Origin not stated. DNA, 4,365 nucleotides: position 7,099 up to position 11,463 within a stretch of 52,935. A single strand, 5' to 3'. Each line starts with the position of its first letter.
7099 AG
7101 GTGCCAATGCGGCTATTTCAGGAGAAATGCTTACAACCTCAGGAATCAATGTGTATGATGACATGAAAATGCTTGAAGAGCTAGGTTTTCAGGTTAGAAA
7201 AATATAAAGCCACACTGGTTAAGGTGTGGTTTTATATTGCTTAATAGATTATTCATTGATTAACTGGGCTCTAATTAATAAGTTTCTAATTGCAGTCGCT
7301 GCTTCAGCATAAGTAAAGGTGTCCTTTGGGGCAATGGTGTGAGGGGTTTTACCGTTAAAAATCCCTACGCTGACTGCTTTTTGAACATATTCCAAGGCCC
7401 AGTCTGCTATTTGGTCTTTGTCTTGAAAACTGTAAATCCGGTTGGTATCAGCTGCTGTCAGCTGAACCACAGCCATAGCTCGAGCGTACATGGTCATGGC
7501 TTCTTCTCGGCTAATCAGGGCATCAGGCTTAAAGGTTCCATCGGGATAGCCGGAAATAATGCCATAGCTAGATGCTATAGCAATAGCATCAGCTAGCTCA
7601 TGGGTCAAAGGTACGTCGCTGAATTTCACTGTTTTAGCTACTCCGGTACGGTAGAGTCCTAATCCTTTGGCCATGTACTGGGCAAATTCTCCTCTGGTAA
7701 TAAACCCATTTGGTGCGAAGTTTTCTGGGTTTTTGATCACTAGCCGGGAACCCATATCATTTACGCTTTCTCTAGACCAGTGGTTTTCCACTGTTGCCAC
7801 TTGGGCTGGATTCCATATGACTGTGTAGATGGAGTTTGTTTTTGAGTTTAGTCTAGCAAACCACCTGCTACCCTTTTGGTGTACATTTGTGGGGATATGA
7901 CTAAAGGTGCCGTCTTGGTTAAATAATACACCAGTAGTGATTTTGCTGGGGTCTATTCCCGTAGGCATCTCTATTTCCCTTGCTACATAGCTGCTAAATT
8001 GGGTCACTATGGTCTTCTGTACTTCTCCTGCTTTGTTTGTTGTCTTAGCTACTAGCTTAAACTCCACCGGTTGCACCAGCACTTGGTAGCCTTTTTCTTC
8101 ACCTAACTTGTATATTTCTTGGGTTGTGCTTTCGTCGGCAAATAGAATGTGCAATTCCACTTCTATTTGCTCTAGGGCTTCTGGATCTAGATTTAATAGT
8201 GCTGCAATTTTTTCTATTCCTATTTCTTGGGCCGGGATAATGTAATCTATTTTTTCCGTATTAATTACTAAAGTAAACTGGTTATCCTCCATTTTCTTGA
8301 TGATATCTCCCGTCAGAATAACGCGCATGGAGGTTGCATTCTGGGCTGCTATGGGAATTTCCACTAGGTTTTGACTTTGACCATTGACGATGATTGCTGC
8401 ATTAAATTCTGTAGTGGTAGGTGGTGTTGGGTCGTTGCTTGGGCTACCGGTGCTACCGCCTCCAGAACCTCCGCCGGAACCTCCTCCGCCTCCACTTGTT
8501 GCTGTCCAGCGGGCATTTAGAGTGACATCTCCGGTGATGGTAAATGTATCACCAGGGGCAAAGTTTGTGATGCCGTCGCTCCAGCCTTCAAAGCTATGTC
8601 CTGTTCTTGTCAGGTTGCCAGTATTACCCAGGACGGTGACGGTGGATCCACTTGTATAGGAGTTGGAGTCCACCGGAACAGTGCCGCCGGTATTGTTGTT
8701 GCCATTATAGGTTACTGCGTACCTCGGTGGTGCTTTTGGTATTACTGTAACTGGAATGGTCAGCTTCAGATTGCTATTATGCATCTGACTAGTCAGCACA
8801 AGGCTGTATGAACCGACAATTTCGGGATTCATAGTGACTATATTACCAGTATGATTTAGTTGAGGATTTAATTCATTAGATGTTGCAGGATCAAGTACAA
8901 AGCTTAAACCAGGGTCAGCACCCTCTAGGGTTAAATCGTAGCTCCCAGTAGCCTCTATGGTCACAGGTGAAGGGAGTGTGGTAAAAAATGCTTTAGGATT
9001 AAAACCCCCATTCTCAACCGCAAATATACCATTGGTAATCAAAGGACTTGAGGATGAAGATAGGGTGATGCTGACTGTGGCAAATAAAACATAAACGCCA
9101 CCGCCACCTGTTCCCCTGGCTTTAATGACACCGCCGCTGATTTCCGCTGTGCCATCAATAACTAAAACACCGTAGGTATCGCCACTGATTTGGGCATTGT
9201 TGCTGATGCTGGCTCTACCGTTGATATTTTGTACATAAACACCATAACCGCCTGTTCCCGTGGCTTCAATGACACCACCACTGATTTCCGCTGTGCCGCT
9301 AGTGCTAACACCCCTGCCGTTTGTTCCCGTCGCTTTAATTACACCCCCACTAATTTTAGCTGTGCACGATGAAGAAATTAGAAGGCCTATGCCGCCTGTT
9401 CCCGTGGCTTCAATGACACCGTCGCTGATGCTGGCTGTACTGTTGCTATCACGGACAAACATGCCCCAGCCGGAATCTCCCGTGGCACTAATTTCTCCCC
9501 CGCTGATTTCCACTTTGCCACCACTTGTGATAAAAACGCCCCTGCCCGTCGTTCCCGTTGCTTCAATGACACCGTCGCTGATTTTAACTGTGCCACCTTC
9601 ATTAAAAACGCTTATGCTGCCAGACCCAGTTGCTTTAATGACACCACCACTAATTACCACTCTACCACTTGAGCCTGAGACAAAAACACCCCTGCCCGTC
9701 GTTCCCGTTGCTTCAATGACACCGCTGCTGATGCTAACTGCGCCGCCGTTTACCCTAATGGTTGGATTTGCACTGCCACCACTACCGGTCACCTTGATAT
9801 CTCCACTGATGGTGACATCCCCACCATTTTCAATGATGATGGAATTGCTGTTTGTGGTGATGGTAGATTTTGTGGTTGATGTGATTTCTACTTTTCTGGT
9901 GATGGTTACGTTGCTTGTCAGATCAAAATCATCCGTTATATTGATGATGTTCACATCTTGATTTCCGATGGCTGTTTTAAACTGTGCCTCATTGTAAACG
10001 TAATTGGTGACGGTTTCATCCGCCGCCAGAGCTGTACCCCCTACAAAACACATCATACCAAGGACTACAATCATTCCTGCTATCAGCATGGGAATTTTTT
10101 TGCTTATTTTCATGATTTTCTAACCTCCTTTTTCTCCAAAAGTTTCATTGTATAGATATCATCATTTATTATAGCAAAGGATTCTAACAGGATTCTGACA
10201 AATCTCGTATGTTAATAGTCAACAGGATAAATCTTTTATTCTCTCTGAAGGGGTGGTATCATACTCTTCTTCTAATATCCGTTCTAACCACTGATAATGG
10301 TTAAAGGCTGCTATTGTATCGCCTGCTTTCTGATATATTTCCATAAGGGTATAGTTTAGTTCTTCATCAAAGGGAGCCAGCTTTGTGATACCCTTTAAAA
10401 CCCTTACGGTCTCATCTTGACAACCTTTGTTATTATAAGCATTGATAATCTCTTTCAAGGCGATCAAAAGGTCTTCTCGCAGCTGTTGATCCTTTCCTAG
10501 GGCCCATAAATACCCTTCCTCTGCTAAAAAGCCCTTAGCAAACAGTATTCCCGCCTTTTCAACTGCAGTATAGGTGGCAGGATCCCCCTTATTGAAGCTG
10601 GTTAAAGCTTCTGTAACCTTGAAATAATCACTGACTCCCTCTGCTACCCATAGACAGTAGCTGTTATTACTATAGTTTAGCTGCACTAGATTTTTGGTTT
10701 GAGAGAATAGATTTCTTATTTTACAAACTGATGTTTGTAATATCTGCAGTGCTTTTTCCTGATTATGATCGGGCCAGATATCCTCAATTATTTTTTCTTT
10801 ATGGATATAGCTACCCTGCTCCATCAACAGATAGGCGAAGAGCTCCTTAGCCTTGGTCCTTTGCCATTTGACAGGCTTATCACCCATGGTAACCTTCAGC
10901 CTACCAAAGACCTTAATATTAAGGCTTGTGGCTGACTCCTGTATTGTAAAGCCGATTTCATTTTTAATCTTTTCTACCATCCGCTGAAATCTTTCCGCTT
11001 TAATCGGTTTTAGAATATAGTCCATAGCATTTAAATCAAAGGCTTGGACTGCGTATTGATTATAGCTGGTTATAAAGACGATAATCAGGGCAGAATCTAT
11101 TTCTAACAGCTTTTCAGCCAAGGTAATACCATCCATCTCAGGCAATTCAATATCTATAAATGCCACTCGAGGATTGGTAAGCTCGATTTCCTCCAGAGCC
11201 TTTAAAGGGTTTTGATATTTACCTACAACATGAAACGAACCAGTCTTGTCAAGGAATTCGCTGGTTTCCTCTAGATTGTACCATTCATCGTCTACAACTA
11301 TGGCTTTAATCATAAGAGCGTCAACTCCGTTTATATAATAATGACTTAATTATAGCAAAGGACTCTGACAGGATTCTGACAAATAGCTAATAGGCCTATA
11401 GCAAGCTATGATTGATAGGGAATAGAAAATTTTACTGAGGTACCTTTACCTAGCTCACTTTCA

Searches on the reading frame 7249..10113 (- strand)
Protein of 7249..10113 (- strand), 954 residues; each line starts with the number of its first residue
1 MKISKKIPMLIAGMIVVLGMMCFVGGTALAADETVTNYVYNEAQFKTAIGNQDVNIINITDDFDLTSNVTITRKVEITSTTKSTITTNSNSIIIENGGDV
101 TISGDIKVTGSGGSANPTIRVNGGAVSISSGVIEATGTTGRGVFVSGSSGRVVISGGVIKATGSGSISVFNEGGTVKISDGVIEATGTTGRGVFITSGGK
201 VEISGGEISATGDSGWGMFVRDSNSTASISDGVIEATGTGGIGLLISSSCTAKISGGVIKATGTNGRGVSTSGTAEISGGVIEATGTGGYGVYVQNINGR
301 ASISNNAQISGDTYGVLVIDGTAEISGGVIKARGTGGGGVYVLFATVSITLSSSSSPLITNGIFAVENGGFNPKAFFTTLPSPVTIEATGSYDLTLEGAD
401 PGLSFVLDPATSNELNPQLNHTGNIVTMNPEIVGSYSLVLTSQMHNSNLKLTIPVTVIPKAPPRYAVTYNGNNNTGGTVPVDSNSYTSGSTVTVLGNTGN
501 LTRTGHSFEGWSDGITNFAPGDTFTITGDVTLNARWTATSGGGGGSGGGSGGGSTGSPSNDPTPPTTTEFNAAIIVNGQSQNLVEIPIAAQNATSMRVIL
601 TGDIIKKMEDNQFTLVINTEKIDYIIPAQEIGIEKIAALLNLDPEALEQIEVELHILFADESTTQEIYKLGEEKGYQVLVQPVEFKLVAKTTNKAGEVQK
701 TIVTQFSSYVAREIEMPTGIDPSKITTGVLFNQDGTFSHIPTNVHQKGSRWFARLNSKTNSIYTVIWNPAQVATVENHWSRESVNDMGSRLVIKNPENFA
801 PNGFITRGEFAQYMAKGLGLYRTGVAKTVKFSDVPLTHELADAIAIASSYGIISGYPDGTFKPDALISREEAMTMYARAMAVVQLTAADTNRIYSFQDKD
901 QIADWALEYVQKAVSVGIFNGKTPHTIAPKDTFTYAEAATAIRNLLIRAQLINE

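Call 20: search_protein_families(library=pfam, proteins=[window:7249-10113:-], max_evalue=0.0001)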
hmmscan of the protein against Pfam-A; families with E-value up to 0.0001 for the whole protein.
window:7249-10113:- (954 aa): 3 families
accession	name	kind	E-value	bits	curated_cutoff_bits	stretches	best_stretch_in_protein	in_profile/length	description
PF00395.25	SLH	-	2.6e-27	95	20.8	2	830-872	1-43/44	S-layer homology domain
PF09479.16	Flg_new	-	3.1e-08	34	27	1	465-534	1-64/65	Listeria-Bacteroides repeat domain (List_Bact_rpt)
PF20585.4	Pectate_lyase_5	-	1.4e-05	25.7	24.3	1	37-93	2-72/126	Putative pectate lyase-like adhesive domain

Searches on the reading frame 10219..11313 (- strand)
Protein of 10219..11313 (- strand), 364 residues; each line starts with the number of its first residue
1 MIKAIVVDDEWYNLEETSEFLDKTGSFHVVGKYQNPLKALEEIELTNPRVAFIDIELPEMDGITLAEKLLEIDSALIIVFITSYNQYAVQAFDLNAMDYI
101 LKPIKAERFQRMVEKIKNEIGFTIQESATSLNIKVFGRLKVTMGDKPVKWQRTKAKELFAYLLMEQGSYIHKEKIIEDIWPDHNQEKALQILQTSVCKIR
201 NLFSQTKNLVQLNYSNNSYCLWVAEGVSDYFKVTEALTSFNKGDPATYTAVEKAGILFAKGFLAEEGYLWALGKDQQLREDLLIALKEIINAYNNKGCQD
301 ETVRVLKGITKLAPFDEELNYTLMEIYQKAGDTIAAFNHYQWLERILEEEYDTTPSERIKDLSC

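Call 20: search_protein_families(library=pfam, proteins=[window:10219-11313:-], max_evalue=0.0001)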
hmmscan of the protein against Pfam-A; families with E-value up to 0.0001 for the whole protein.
window:10219-11313:- (364 aa): 2 families
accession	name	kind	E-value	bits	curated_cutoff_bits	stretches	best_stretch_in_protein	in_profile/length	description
PF00072.30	Response_reg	-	3.6e-20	72.6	30.2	1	5-113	2-110/111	Response regulator receiver domain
PF03704.23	BTAD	-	4.8e-13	50.1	22.1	1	233-362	10-141/146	Bacterial transcriptional activator domain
